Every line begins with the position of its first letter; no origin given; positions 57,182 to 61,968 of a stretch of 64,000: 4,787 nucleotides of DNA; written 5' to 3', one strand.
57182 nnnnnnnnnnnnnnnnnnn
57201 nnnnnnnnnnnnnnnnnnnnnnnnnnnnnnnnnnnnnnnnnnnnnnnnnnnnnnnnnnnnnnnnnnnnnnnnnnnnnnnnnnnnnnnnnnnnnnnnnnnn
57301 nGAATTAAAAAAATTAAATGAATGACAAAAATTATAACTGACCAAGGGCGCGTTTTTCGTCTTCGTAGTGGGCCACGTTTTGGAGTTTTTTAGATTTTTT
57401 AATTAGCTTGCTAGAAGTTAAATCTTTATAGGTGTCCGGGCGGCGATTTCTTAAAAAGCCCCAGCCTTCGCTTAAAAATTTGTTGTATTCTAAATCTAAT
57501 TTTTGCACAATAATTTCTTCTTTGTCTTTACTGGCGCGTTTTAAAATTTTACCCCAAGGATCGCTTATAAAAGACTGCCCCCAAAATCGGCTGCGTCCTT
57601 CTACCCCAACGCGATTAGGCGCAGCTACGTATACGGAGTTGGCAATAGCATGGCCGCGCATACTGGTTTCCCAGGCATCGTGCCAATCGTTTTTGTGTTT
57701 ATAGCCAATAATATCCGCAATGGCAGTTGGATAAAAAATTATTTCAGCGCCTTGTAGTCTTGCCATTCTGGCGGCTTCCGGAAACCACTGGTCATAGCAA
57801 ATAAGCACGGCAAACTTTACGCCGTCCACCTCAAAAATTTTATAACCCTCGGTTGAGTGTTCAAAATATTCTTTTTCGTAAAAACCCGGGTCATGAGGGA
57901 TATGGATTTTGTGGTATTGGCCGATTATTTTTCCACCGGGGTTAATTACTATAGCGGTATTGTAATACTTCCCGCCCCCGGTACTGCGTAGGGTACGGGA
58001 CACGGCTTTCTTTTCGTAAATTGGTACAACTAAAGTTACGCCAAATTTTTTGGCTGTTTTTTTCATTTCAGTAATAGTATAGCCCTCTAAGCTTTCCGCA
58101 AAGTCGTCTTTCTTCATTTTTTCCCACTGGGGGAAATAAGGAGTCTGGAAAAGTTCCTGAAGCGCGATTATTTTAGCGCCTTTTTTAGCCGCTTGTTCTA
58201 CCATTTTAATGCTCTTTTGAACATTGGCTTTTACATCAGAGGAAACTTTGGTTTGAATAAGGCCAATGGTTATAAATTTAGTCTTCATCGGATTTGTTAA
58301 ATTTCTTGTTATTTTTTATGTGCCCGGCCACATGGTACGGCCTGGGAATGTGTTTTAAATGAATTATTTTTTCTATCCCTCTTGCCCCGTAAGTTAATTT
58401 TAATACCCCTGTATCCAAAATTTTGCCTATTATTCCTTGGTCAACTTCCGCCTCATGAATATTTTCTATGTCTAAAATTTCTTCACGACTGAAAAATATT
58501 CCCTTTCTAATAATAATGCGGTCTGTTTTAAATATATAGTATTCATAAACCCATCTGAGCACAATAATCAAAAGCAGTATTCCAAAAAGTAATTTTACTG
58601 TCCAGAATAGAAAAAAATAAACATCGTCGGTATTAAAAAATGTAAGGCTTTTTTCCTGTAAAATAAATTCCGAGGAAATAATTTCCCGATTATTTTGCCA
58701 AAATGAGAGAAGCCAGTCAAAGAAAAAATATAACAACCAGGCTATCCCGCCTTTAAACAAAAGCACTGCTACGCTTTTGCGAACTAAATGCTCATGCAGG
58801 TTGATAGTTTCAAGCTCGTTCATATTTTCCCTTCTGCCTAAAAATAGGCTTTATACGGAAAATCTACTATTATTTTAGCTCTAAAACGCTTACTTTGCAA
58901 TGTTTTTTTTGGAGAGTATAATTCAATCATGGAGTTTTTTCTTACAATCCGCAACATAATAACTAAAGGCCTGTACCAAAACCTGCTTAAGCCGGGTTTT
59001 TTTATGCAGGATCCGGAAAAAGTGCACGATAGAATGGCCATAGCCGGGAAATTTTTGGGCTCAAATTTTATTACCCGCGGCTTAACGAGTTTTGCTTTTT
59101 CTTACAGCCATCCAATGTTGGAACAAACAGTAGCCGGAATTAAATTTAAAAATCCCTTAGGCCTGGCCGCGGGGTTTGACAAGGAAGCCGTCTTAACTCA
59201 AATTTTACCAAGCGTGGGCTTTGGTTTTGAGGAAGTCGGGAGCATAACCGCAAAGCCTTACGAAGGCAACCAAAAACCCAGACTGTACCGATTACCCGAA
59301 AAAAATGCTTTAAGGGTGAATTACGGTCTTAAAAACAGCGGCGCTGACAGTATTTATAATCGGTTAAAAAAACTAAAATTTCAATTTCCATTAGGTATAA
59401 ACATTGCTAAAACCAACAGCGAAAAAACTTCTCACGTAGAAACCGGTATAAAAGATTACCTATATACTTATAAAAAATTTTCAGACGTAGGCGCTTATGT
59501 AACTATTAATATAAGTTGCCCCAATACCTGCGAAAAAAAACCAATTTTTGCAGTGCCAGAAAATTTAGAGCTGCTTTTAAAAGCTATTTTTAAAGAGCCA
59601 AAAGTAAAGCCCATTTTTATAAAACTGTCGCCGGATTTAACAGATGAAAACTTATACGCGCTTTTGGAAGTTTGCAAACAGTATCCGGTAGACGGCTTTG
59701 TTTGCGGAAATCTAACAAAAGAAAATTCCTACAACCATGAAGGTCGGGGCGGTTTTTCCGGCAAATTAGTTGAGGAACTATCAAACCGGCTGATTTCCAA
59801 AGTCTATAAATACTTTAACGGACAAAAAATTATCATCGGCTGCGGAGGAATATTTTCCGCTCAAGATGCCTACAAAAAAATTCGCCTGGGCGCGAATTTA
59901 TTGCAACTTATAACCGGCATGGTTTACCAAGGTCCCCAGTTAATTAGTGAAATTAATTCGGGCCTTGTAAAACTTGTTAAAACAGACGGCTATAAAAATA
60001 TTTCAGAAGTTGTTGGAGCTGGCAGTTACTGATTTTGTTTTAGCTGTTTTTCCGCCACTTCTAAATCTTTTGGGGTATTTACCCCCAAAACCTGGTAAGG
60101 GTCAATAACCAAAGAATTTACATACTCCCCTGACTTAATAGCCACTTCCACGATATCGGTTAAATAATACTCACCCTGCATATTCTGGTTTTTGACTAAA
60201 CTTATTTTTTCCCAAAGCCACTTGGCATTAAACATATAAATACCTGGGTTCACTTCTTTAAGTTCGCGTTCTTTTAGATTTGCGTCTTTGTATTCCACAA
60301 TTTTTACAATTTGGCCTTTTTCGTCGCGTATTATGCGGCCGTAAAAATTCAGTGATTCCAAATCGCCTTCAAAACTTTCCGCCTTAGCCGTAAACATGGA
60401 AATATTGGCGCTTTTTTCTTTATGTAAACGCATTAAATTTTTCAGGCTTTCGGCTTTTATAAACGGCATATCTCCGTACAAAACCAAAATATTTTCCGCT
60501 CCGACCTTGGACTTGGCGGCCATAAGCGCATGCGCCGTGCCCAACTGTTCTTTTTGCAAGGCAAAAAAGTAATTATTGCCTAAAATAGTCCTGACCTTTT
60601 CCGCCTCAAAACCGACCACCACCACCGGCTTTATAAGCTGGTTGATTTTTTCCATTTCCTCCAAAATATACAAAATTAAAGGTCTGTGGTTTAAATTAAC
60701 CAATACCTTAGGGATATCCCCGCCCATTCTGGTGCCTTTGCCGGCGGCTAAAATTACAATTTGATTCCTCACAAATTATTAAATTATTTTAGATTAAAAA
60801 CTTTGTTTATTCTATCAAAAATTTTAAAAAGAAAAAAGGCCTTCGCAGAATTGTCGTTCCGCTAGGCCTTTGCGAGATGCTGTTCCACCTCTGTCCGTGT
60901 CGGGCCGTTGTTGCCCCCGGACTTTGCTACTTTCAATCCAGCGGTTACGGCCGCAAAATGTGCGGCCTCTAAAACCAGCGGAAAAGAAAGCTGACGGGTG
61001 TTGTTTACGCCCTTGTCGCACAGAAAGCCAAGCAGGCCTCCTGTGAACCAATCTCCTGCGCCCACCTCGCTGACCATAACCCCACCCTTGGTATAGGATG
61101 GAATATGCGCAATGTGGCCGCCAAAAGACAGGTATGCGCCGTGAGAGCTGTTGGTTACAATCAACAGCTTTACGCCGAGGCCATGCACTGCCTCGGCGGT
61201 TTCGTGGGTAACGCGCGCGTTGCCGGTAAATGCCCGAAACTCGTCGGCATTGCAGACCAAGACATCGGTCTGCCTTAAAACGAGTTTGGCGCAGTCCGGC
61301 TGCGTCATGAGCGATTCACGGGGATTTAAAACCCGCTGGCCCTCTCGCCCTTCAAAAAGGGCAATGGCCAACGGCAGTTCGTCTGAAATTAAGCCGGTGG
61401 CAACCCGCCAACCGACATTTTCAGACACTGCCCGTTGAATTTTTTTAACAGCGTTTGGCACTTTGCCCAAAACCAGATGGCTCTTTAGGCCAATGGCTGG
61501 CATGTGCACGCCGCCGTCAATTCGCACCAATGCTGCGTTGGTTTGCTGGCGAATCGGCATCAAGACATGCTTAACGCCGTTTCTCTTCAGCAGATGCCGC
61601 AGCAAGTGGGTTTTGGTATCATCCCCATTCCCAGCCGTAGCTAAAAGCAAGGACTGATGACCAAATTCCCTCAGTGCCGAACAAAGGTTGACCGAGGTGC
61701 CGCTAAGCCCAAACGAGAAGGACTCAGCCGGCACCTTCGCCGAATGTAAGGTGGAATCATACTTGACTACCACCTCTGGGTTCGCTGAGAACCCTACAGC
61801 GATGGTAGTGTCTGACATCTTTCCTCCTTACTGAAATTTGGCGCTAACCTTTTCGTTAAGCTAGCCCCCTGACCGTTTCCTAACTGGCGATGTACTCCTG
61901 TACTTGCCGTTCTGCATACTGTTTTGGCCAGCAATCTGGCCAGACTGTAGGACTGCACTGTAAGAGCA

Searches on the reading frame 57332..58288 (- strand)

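Call 82: search_protein_families(library=pfam, proteins=[window:57332-58288:-], max_evalue=0.0001)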
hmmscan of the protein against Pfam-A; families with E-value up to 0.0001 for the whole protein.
window:57332-58288:- (318 aa): 1 family
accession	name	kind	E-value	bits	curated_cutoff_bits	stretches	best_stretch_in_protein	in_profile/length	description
PF00795.27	CN_hydrolase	-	8.8e-64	215.7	23.2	1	8-268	2-250/256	Carbon-nitrogen hydrolase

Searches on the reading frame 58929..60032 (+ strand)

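Call 82: search_protein_families(library=pfam, proteins=[window:58929-60032:+], max_evalue=0.0001)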
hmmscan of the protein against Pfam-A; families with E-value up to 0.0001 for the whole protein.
window:58929-60032:+ (367 aa): 1 family
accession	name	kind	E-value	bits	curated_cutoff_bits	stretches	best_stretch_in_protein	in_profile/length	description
PF01180.27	DHO_dh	-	2.7e-61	207.8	27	1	63-348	1-289/291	Dihydroorotate dehydrogenase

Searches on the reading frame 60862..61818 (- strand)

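Call 79: search_protein_families(library=pfam, proteins=[window:60862-61818:-], max_evalue=0.01)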
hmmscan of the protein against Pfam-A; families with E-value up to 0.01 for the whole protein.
window:60862-61818:- (318 aa): 1 family
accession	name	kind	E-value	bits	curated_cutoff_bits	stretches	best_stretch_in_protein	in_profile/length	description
PF00294.29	PfkB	-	3.8e-20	72.9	25.8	1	28-304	25-297/302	pfkB family carbohydrate kinase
